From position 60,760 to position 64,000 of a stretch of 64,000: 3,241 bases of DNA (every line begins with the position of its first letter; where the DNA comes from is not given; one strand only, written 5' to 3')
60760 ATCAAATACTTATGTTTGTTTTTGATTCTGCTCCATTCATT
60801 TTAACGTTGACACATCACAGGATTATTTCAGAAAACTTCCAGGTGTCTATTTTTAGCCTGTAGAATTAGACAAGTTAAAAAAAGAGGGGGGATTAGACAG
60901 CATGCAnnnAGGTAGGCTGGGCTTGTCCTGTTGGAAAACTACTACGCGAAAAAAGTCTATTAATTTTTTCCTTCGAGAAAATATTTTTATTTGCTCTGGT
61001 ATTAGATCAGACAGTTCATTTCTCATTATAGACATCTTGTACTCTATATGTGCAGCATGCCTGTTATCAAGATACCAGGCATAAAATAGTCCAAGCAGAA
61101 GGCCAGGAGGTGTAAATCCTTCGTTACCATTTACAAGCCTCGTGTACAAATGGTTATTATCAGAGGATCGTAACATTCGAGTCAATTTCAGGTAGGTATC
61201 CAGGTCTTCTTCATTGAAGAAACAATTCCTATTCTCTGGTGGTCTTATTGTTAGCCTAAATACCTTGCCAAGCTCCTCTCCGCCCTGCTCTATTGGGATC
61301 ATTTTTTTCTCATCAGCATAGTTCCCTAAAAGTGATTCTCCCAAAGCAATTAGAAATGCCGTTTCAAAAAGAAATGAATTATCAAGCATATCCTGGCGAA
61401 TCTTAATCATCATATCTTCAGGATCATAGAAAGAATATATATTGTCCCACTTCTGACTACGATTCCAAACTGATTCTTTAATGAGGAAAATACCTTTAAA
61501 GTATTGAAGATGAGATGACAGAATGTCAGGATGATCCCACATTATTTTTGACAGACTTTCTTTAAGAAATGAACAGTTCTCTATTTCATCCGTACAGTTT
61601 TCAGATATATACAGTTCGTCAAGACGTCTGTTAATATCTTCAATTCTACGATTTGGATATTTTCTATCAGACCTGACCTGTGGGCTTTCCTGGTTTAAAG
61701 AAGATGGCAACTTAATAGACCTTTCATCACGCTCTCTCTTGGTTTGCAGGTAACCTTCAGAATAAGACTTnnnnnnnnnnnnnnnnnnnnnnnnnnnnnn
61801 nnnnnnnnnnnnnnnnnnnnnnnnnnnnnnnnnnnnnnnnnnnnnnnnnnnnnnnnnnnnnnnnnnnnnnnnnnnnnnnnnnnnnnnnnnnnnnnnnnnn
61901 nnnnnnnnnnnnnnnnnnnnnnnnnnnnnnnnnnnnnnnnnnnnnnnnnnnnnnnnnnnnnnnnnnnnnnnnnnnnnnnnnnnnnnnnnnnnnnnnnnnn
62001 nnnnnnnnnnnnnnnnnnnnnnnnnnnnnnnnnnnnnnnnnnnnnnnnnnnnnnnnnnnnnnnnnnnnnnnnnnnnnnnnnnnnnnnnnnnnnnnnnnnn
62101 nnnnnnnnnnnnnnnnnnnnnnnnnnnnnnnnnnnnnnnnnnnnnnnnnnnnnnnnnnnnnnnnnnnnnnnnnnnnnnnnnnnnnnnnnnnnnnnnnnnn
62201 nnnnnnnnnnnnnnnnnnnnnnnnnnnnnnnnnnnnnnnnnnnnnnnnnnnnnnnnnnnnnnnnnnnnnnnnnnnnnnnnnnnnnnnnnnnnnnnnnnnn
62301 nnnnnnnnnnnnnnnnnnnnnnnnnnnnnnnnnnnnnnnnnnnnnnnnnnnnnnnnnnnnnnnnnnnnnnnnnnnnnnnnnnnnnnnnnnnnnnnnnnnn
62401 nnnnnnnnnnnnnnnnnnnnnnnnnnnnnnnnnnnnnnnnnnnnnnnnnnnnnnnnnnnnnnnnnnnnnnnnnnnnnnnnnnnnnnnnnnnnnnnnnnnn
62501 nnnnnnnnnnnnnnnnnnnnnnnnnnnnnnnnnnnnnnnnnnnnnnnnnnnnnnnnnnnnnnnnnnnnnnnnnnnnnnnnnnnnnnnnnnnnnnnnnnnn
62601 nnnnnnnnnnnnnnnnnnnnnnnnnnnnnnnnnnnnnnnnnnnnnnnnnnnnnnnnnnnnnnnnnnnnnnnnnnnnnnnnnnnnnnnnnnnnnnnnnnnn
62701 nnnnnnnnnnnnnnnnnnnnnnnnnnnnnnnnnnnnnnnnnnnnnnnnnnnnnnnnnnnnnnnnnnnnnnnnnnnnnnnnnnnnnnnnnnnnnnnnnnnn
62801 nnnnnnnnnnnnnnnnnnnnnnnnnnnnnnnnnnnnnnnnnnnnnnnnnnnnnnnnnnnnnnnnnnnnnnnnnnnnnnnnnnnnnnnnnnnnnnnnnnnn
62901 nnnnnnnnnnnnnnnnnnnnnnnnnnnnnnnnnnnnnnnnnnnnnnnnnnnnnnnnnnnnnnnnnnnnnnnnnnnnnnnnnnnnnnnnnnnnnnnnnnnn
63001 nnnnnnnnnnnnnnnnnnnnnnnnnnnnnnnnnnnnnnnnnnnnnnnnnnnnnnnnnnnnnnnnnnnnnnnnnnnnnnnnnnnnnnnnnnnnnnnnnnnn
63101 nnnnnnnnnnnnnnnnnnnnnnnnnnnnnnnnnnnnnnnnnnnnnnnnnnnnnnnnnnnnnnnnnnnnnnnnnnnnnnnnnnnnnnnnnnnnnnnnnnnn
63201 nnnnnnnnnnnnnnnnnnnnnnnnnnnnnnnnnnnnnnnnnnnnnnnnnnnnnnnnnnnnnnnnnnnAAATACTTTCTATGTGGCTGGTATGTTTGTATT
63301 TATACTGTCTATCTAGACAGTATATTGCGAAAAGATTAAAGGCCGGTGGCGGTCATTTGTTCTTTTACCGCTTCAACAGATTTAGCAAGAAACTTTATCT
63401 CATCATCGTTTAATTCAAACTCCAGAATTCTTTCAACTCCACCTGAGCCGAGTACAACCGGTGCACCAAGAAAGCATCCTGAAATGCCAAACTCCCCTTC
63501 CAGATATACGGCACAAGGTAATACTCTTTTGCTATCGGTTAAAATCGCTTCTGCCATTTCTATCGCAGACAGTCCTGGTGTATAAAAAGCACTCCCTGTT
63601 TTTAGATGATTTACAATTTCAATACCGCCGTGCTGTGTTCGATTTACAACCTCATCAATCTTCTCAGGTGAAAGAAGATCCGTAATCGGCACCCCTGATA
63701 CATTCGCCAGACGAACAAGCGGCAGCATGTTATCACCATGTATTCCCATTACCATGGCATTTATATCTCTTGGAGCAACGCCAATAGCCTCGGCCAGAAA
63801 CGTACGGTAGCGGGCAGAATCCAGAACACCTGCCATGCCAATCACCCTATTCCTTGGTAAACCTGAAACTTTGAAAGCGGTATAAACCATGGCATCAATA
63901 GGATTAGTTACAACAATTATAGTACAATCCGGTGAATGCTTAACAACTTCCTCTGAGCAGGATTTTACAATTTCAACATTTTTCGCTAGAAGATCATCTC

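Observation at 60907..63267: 786-aa CofD/YvcK-family protein with large insertions and an unassigned ~300-aa C-terminal domain, directly downstream of mdh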

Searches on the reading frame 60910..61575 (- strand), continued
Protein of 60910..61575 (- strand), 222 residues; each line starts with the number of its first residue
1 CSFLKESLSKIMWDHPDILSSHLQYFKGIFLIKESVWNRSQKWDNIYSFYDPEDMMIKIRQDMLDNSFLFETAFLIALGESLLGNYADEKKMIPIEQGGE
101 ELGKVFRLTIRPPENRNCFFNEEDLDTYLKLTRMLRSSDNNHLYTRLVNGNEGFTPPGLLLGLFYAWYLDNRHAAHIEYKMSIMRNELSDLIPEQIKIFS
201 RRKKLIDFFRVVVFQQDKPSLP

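Call 60: search_protein_families(library=pfam, proteins=[L019:6107-7084:-, L019:9754-10779:+, L019:3338-6049:-, L024:6538-7197:-, L024:10251-11009:+, L024:11006-11836:+, L047:5627-6301:+, L047:6311-6823:-, L047:9721-10710:-, L047:4627-5376:+], max_evalue=0.0001)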
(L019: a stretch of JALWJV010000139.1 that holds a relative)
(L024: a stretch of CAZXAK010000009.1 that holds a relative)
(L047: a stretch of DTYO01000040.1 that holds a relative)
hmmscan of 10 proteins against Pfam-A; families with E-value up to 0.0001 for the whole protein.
L019:6107-7084:- (325 aa): 0 families

L019:9754-10779:+ (341 aa): 5 families
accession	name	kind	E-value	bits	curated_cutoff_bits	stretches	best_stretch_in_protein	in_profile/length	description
PF01370.27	Epimerase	-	6.5e-61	206.2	20.9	1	18-263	1-240/240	NAD dependent epimerase/dehydratase family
PF16363.11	GDP_Man_Dehyd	-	6.4e-56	190.6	27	1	19-330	1-330/332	GDP-mannose 4,6 dehydratase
PF02719.21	Polysacc_synt_2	-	1.9e-18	67.1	20.2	1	19-301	2-266/293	Polysaccharide biosynthesis protein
PF01073.25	3Beta_HSD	-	5.8e-18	65.3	22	1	19-251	1-231/280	3-beta hydroxysteroid dehydrogenase/isomerase family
PF07993.18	NAD_binding_4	-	2.3e-05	24.1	20.1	0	20-158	1-152/258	Male sterility protein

L019:3338-6049:- (903 aa): 1 family
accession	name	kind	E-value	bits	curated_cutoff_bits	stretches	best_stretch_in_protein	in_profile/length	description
PF03176.21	MMPL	-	5.4e-32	111.5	20.5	2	237-436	103-305/333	MMPL family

L024:6538-7197:- (219 aa): 1 family
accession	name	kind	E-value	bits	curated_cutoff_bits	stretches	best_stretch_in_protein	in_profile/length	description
PF02572.21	CobA_CobO_BtuR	-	3.9e-67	226.2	25.7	1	48-219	1-172/172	ATP:corrinoid adenosyltransferase BtuR/CobO/CobP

L024:10251-11009:+ (252 aa): 1 family
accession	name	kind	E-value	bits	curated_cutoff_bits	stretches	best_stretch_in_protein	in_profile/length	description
PF01578.25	Cytochrom_C_asm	-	2e-06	28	29.9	1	8-230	9-197/212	Cytochrome C assembly protein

L024:11006-11836:+ (276 aa): 1 family
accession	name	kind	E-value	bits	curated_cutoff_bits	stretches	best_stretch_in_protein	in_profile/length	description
PF05140.19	ResB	-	9.1e-09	35.1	24.6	0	230-267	416-453/486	ResB-like family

L047:5627-6301:+ (224 aa): 3 families
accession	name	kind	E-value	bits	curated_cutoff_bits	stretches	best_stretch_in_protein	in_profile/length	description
PF00005.33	ABC_tran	-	8e-30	104.7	25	1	26-173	1-137/137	ABC transporter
PF13304.12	AAA_21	-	4e-11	44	27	1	140-206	233-304/304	AAA domain, putative AbiEii toxin, Type IV TA system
PF02463.25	SMC_N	-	7e-07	29.3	40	1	137-207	135-204/220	RecF/RecN/SMC N terminal domain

L047:6311-6823:- (170 aa): 1 family
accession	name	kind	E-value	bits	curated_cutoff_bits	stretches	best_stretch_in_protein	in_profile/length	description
PF01965.30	DJ-1_PfpI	-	1.1e-54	185.1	26.6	1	1-163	1-164/165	DJ-1/PfpI family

L047:9721-10710:- (329 aa): 1 family
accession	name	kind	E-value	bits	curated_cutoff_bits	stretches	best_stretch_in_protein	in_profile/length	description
PF02685.22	Glucokinase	-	1.2e-108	363.3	22.1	1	11-325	1-311/314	Glucokinase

L047:4627-5376:+ (249 aa): 1 family
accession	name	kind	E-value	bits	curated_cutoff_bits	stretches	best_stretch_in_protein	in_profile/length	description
PF02361.21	CbiQ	-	3.7e-31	108.9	25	1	10-215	2-210/216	Cobalt transport protein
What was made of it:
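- NDP-sugar epimerase/dehydratase and glucokinase (call 60);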

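Call 68: search_protein_families(library=ncbifam, proteins=[P0157, P0183], max_evalue=0.001)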
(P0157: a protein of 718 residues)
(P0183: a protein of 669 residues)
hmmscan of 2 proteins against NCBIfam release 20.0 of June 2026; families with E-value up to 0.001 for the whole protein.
P0157 (718 aa): 2 families
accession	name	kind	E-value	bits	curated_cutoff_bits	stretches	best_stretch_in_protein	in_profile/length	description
TIGR01826.1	CofD_related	subfamily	2.6e-32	112.5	196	2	196-451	83-308/310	uridine diphosphate-N-acetylglucosamine-binding protein YvcK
TIGR04357.1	CofD_rel_GAK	hypoth_equivalog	4.6e-13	49.3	340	1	82-340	28-279/368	GAK system CofD-like protein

P0183 (669 aa): 2 families
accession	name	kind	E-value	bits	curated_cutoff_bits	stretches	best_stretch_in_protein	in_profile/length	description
TIGR01826.1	CofD_related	subfamily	1.6e-27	96.8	196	2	162-418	81-309/310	uridine diphosphate-N-acetylglucosamine-binding protein YvcK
TIGR04357.1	CofD_rel_GAK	hypoth_equivalog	1.8e-08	34.2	340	1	48-296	29-267/368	GAK system CofD-like protein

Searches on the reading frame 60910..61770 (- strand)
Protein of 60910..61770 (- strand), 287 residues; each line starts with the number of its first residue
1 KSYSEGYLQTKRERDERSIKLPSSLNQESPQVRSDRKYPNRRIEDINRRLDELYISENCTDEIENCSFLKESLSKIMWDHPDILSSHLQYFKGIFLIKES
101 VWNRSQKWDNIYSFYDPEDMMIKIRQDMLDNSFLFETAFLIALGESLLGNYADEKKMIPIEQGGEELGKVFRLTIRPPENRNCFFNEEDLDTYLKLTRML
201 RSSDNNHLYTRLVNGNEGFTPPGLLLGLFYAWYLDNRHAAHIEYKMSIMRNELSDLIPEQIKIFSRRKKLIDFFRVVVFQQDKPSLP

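Call 13: search_protein_families(library=pfam, proteins=[window:60910-61770:-], max_evalue=10)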
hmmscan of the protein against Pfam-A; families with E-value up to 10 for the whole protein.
window:60910-61770:- (287 aa): 0 families

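Call 25: predict_structure(alignment_id=A2)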
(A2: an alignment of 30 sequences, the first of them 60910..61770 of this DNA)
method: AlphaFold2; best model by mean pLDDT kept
length: 287 residues; sequences in the alignment: 30
mean_pLDDT: 82.5   pTM: 0.80
mean pLDDT of the five models: 82.5, 81.8, 81.1, 80.1, 79.9
residues with pLDDT >= 90: 160; 70-90: 58; 50-70: 45; < 50: 24
segments of 3 or more residues with pLDDT < 50: 1-17, 285-287
pLDDT, mean of each block of 10 residues (from residue 1): 42 46 54 67 93 79 77 94 93 94 69 94 93 93 97 96 92 97 97 97 97 83 94 75 58 77 88 92 58
secondary structure, 60 per line:
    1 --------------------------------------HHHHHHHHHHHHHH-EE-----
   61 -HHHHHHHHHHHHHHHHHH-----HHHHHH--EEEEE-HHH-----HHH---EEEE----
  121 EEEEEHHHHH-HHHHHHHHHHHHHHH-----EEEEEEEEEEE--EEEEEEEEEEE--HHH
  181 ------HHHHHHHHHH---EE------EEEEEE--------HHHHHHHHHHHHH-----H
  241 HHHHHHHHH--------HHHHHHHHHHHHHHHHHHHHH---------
elements in order: H39-52 H62-79 H85-90 E93-97 E113-116 E121-125 H126-130 H132-146 E152-162 E165-175 H187-196 E208-213 H222-234 H240-249 H258-278
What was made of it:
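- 60910..61572 (-): Conserved C-terminal alpha/beta domain of unknown fold family, aa 566-786 (motifs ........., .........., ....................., IEYKM, DLIPEQ). The AF2 model of aa 500-786 has pLDDT 82.5 and pTM 0.80 (call 25).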

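Call 27: fold_search(model_id=the predicted structure, library=pdb)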
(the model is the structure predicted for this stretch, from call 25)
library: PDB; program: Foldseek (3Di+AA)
matches with E <= 10: 379; with E <= 0.001: 0
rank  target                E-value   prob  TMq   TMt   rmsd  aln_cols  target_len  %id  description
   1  4pks                  5.6e-02  0.77  0.31  0.21   8.7       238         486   11  Anthrax toxin lethal factor with bound small molecule inhibitor 11 (released 2014-11-12)
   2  2ex5_A                1.2e-01  0.16  0.16  0.19  20.6       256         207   11  Group I Intron-encoded Homing Endonuclease I-CeuI Complexed With DNA (released 2006-05-23)
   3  6r55_A                1.6e-01  0.60  0.31  0.42   9.0       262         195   10  Crystal structure of PPEP-1(E184K) (released 2019-06-12)
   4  9rs9_B                1.9e-01  0.05  0.10  0.09  19.3       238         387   11  Rab23 in complex with Fuzzy-Inturned (released 2025-07-30)
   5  4qhi_D                2.2e-01  0.63  0.19  0.43   4.8        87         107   15  Crystal structure of Methanocaldococcus jannaschii selecase mutant R36W (released 2014-07-16)
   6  7ob9_A                3.9e-01  0.41  0.18  0.04   6.2       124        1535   10  Cryo-EM structure of human RNA Polymerase I in elongation state (released 2021-12-08)
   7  6r53_A                4.2e-01  0.35  0.32  0.42   8.7       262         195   10  Crystal structure of PPEP-1(K101R) (released 2019-06-12)
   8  4qhh                  4.2e-01  0.20  0.18  0.37   9.8       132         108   17  Crystal structure of Methanocaldococcus jannaschii tetrameric selecase (released 2014-07-16)
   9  4qhj_A                5.0e-01  0.63  0.21  0.48   3.8        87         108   17  Crystal structure of Methanocaldococcus jannaschii selecase mutant I100F+H107F (released 2014-07-16)
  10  6uzb_H                5.9e-01  0.16  0.26  0.13   9.6       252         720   12  Anthrax toxin protective antigen channels bound to edema factor (released 2020-03-04)
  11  9h2a_P                5.9e-01  0.08  0.19  0.21  21.2       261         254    7  AcMNPV complete basal cap (released 2025-06-04)
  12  1qme                  6.6e-01  0.06  0.13  0.07  18.5       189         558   10  PENICILLIN-BINDING PROTEIN 2X (PBP-2X) (released 2000-05-25)
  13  4z1z_A                7.4e-01  0.09  0.15  0.15  12.6       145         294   13  Crystal Structure of Meganuclease I-SmaMI Bound to Uncleaveable DNA with a TTCT Central Four (released 2016-03-30)
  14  3k40_A                7.4e-01  0.08  0.14  0.10  14.8       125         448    6  Crystal structure of Drosophila 3,4-dihydroxyphenylalanine decarboxylase (released 2010-02-02)
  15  1pyy_A                7.4e-01  0.06  0.13  0.07  19.9       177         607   10  Double mutant PBP2x T338A/M339F from Streptococcus pneumoniae strain R6 at 2.4 A resolution (released 2003-09-30)
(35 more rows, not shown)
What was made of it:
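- From PDB: anthrax lethal factor, PPEP-1, selecase and deuterolysin (call 27).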

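Call 39: search_protein_families(library=padloc, proteins=[window:60910-61770:-], max_evalue=0.1)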
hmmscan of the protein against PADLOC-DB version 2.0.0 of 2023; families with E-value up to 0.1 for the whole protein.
window:60910-61770:- (287 aa): 0 families

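Call 52: fold_search(model_id=the predicted structure, library=viral)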
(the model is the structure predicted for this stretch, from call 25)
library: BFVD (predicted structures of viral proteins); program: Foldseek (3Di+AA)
matches with E <= 10: 591; with E <= 0.001: 0
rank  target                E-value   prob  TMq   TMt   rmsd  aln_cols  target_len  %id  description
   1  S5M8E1                2.1e-03  0.98  0.35  0.12  12.4       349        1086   11  Uncharacterized protein [Bacillus phage JL]
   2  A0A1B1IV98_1          5.6e-03  0.57  0.22  0.11  13.4       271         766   12  (no name in the UniProt tables at hand)
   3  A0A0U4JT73            2.0e-02  0.98  0.10  0.38  12.2        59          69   15  (no name in the UniProt tables at hand)
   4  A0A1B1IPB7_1          2.6e-02  0.30  0.20  0.10  18.3       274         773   13  (no name in the UniProt tables at hand)
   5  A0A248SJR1            4.4e-02  0.28  0.20  0.25  19.3       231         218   13  (no name in the UniProt tables at hand)
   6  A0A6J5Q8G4            6.6e-02  0.60  0.36  0.20  15.5       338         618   11  Phage head morphogenesis domain containing protein [uncultured Caudovirales phage]
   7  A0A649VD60            7.8e-02  0.44  0.29  0.15  13.4       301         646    9  Capsid maturation protease [Mycobacterium phage Indlulamithi]
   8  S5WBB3                9.8e-02  0.38  0.25  0.22  14.9       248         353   10  Putative peptidase [Pseudomonas phage PaBG]
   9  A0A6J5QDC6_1          1.2e-01  0.33  0.23  0.08  12.7       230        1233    8  LT_GEWL domain containing protein [uncultured Caudovirales phage]
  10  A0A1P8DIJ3            1.3e-01  0.15  0.13  0.05  16.8       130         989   11  (no name in the UniProt tables at hand)
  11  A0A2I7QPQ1            1.5e-01  0.18  0.14  0.18  19.2       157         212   12  (no name in the UniProt tables at hand)
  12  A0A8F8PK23            1.5e-01  0.12  0.14  0.14  11.8       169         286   12  DNA repair protein RadC-like protein [Clandestinovirus]
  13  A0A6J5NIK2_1          1.5e-01  0.07  0.16  0.06  23.2       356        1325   10  Uncharacterized protein [uncultured Caudovirales phage]
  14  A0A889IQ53            1.7e-01  0.11  0.18  0.12  23.2       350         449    8  (no name in the UniProt tables at hand)
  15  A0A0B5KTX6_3          1.8e-01  0.08  0.17  0.06  18.0       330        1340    9  RNA-directed RNA polymerase L [Xinzhou Spider Virus]
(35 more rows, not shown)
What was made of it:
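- On Zincin-like metallopeptidase (for the C-terminal domain): The best fold hits have E 0.056-0.6 and TM 0.2-0.48 (calls 27, 52).
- From BFVD: IrrE-like, SprT-like and M34 peptidases (call 52). TM-scores are 0.16-0.48 with rmsd 4-20 A (calls 27, 52).
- Tried and rejected: Fold searches of a confident tail model (pLDDT 82.5) gave nothing at E<=1e-3 against either PDB or BFVD (calls 27, 52).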

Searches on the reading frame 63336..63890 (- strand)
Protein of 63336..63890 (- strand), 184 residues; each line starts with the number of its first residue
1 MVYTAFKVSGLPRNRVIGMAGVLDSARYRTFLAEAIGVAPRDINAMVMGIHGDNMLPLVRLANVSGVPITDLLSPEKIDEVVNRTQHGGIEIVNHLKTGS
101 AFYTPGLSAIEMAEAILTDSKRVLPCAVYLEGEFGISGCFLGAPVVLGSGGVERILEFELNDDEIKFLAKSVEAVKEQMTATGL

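Call 36: search_protein_families(library=ncbifam, proteins=[window:63336-63890:-], max_evalue=0.00001)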
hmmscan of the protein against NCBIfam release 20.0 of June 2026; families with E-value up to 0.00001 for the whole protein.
window:63336-63890:- (184 aa): 8 families
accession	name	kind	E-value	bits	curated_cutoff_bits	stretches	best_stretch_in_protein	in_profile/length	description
TIGR01763.1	MalateDH_bact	equivalog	1.1e-75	254.7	351.85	1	1-180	124-303/305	malate dehydrogenase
NF004863.0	PRK06223.1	subfamily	1.7e-73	247.5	283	1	1-181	126-306/313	malate dehydrogenase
NF000824.0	PRK00066.1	subfamily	5.8e-44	150.7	339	1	2-181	130-313/316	L-lactate dehydrogenase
TIGR01771.1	L-LDH-NAD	equivalog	8.4e-42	143.5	303.55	1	2-177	120-299/299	L-lactate dehydrogenase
NF041314.1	Malate_DH_Halo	equivalog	1.3e-30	106.7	550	1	11-179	136-300/304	malate dehydrogenase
TIGR01772.1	MDH_euk_gproteo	equivalog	5.3e-13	48.9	273.05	1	11-179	136-304/313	malate dehydrogenase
TIGR01759.1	MalateDH-SF1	subfamily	8.1e-11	41.5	345.65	1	11-177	146-322/327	malate dehydrogenase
NF003916.0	PRK05442.1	equivalog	5.3e-09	35.5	271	1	10-178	147-319/328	malate dehydrogenase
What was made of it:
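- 63336..64000 (-): 3' part of mdh (malate dehydrogenase), upstream and probably co-transcribed; cut by the window end. TIGR01763, 255 bits for the fragment (call 36).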
